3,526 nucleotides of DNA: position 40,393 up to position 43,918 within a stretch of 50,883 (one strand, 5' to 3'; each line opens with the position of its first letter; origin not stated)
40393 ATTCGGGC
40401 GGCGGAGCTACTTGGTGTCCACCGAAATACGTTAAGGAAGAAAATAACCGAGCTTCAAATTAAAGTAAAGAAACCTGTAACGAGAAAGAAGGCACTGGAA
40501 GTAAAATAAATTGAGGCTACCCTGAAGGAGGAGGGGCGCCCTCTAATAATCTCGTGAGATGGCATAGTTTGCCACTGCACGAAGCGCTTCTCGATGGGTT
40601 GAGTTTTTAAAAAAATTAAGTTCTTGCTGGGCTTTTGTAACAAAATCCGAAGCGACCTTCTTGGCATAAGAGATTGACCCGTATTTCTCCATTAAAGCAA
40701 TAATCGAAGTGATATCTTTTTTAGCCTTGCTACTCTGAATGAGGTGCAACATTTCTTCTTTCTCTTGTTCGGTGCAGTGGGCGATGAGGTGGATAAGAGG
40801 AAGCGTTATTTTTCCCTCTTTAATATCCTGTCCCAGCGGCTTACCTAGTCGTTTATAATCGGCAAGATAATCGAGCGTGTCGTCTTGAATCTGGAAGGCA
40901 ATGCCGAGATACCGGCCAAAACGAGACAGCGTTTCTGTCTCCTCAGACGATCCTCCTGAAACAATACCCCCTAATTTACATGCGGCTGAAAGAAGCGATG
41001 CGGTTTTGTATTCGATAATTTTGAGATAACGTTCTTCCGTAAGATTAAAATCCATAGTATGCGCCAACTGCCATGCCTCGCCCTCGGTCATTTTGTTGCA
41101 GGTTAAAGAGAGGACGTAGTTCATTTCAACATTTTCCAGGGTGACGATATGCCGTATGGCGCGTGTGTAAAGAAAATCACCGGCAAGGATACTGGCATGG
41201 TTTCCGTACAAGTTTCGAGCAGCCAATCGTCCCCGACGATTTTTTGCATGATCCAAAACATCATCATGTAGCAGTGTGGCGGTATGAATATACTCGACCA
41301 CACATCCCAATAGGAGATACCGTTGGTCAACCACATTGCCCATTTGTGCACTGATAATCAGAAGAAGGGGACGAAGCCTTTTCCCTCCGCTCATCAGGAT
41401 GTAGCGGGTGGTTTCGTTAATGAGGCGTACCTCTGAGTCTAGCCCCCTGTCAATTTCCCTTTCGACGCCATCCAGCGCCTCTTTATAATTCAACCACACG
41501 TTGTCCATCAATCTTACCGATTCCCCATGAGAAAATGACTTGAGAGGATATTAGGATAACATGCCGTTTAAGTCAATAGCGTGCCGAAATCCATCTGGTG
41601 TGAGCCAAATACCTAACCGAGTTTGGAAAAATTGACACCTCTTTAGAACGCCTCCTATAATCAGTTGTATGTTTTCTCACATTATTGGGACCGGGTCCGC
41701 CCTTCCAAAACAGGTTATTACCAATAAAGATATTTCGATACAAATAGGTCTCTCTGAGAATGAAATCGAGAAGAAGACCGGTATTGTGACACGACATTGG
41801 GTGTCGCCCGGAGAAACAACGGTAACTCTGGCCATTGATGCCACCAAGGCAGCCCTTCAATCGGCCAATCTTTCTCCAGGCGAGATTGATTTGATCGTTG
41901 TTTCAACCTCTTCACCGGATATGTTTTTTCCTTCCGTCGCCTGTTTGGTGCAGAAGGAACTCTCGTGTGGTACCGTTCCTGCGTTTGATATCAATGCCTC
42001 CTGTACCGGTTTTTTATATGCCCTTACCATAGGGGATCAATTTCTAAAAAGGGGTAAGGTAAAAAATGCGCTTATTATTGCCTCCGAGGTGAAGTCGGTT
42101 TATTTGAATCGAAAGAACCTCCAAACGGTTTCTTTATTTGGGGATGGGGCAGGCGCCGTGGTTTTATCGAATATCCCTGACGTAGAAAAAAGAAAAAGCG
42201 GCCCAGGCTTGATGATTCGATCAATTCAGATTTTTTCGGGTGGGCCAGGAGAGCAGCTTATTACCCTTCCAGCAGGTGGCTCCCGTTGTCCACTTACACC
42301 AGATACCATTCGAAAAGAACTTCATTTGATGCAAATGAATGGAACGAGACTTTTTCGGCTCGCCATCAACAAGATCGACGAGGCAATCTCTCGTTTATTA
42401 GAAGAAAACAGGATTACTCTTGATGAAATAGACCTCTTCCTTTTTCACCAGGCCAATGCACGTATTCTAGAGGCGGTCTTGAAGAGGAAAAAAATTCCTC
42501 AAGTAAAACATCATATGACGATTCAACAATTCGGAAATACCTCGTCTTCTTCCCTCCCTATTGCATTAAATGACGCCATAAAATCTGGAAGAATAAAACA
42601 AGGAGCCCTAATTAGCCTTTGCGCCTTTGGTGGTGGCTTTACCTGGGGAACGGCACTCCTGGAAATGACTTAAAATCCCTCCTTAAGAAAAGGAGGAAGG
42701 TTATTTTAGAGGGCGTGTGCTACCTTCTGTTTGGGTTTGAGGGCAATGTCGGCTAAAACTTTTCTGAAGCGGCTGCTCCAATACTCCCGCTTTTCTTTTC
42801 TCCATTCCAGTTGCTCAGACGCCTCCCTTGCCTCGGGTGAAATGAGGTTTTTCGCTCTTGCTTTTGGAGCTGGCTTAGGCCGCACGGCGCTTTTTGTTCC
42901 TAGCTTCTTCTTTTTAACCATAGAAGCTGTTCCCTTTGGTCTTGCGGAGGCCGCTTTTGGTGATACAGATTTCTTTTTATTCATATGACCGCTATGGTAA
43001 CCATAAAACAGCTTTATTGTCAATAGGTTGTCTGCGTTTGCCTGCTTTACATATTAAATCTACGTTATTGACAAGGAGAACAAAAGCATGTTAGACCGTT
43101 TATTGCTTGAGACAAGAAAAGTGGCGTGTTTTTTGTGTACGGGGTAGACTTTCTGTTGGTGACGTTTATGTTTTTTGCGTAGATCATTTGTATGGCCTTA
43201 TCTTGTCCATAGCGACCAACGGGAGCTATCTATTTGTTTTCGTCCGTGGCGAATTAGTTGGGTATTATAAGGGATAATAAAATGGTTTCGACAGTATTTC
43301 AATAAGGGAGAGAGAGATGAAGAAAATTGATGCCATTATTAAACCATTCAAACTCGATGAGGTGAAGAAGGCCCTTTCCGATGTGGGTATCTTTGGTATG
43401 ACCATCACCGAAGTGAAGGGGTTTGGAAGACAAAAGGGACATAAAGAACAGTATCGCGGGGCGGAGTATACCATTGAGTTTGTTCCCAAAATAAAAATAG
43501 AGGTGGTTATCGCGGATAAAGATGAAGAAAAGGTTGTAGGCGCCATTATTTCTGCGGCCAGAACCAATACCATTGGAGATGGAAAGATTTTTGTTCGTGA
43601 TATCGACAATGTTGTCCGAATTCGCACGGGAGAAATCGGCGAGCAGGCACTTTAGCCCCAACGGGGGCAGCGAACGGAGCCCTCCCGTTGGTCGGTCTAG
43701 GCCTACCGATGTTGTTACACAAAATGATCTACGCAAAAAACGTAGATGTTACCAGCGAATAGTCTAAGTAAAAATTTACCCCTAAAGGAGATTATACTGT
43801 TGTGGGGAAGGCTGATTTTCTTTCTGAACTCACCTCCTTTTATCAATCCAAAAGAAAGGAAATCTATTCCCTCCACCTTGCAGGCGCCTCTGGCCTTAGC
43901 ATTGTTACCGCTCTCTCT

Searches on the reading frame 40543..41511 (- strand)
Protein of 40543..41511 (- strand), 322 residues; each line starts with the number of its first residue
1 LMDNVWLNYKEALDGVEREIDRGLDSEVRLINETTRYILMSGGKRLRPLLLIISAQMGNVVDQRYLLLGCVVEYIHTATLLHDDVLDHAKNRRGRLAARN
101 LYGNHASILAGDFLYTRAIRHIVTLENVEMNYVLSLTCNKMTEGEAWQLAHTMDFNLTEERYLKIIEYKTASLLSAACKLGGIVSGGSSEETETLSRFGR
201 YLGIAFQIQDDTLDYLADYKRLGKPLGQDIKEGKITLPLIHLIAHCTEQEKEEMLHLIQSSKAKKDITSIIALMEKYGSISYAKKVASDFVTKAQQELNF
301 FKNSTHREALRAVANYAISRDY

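Call 24: search_protein_families(library=ncbifam, proteins=[window:40543-41511:-])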
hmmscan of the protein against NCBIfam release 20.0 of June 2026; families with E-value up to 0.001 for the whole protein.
window:40543-41511:- (322 aa): 16 families
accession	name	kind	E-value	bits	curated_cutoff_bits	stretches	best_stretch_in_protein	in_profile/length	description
NF008140.0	PRK10888.1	equivalog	1e-78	264.9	412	1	13-321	14-322/323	octaprenyl diphosphate synthase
NF040698.1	IdsA_Meth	equivalog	1.8e-77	260.8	468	1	14-321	12-327/328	short chain isoprenyl diphosphate synthase IdsA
TIGR02748.1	GerC3_HepT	equivalog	9.7e-70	235.2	456.55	1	4-322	4-319/319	heptaprenyl diphosphate synthase component II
NF041003.1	GGPP_syn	equivalog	1.1e-64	218.6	500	1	9-320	6-324/326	geranylgeranyl diphosphate synthase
TIGR02749.1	prenyl_cyano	equivalog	3.4e-62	210.3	383.2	1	12-320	13-320/322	solanesyl diphosphate synthase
NF045628.1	HxpDPsynlarge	equivalog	3.5e-61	206.9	500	1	11-320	3-309/311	hexaprenyl-diphosphate synthase large subunit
NF041169.1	f2_encap_cargo4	exception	1.3e-58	198.8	450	1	32-321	39-333/334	family 2 encapsulin nanocompartment cargo protein polyprenyl transferase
NF042417.1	NPPPS_Mycobact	equivalog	1.2e-57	195.5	600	1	9-320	22-333/335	nonaprenyl/(2E,6E)-farnesyl/geranylgeranyl diphosphat synthase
NF040789.2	gerfarn_diphsyn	equivalog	7.6e-48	163.4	560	1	31-322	34-345/345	geranylfarnesyl diphosphate synthase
NF045485.1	FPPsyn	subfamily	3.1e-45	154.5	275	1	16-254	8-259/288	farnesyl diphosphate synthase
NF045685.1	GGPPSynCrtE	equivalog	1.6e-40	139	460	1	16-262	14-268/293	geranylgeranyl diphosphate synthase CrtE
NF045549.1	GGPPsyn_IdsB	equivalog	8.2e-38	130.3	475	1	41-321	63-345/346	geranylgeranyl diphosphate synthase IdsB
NF040627.1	GFPS_Meth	equivalog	1.6e-30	106.5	600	1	5-248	5-237/285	geranylfarnesyl diphosphate synthase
NF007877.0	PRK10581.1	equivalog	5.2e-29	101.3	321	1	32-261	33-270/299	(2E,6E)-farnesyl diphosphate synthase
NF040936.1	hexpp_archaea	equivalog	2.7e-22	79.4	400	1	6-217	7-207/275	hexaprenyl pyrophosphate synthase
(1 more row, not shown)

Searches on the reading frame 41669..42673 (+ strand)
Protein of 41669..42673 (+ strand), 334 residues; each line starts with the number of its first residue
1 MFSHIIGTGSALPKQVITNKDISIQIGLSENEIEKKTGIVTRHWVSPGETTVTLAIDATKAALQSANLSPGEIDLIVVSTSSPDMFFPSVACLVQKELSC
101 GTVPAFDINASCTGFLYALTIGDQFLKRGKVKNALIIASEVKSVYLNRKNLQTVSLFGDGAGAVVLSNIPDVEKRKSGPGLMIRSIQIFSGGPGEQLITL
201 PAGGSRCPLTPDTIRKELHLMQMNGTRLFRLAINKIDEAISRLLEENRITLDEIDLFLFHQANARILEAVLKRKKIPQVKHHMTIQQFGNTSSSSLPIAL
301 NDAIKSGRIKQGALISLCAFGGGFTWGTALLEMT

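Call 24: search_protein_families(library=ncbifam, proteins=[window:41669-42673:+])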
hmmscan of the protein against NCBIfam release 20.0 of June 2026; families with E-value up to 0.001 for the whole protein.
window:41669-42673:+ (334 aa): 17 families
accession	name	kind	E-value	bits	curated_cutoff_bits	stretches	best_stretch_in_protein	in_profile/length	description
NF006829.0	PRK09352.1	subfamily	1.4e-100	336.4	249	1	2-333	4-321/322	beta-ketoacyl-ACP synthase 3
TIGR00747.1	fabH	subfamily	1.5e-91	306.8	292.1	1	3-332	3-321/322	beta-ketoacyl-ACP synthase III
NF004623.0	PRK05963.1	equivalog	7.6e-71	239.1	437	1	3-332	6-327/328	beta-ketoacyl-ACP synthase III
NF005541.0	PRK07204.1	equivalog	1.9e-60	205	402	1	4-332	6-328/329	beta-ketoacyl-ACP synthase III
NF005308.0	PRK06840.1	equivalog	6e-37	127.4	315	1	4-332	6-334/339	3-oxoacyl-ACP synthase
NF005703.0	PRK07515.1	equivalog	2.4e-36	125.4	304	1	52-333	97-372/373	beta-ketoacyl-ACP synthase III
NF009519.0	PRK12880.1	equivalog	8.1e-35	120.8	436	2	33-166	42-175/353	beta-ketoacyl-ACP synthase III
NF006720.0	PRK09258.1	equivalog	1.1e-32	113.8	285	2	24-142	34-153/338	3-oxoacyl-ACP synthase III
NF003274.0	PRK04262.1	equivalog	3.2e-22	79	244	2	4-142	4-143/347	hydroxymethylglutaryl-CoA synthase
NF005293.2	PRK06816.1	subfamily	1.1e-20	74.1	450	2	12-153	10-163/378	StlD/DarB family beta-ketosynthase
NF053539.1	resorcinol_DarB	exception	6e-17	61.8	550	2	26-150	39-161/377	dialkylresorcinol biosynthesis protein DarB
TIGR00748.1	HMG_CoA_syn_Arc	equivalog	2.8e-13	49.8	353.35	1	4-140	3-140/345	hydroxymethylglutaryl-CoA synthase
NF042429.2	DHPHCoAsyn_DpgA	equivalog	2.1e-12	46.6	425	2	49-180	68-207/350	3,5-dihydroxyphenylacetyl-CoA synthase DpgA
TIGR01835.1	HMG-CoA-S_prok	equivalog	1.2e-06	27.6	360.35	1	44-166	42-160/382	hydroxymethylglutaryl-CoA synthase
TIGR01930.1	AcCoA-C-Actrans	subfamily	6.8e-06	25.3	240.55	0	52-136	22-107/385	acetyl-CoA C-acyltransferase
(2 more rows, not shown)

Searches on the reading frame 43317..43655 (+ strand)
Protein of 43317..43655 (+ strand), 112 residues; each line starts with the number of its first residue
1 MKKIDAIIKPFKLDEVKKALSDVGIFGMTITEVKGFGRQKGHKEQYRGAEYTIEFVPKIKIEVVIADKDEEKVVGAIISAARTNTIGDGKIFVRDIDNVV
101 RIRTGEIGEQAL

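Call 24: search_protein_families(library=ncbifam, proteins=[window:43317-43655:+])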
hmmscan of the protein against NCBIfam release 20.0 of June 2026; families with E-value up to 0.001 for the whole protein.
window:43317-43655:+ (112 aa): 2 families
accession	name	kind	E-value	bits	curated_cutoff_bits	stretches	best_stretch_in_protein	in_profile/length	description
NF008111.0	PRK10858.1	equivalog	2.1e-47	160.2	202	1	1-111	1-111/112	nitrogen regulatory protein P-II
NF007946.0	PRK10665.1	equivalog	2.6e-44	150.5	181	1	1-112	1-112/112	P-II family nitrogen regulator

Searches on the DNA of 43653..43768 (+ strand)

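Call 101: search_dna_similar(query=window:43653-43768:+, collection=plasmids, mode=distant, max_evalue=0.01, max_rows=10)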
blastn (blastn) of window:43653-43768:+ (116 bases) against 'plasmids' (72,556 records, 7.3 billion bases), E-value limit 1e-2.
No match.
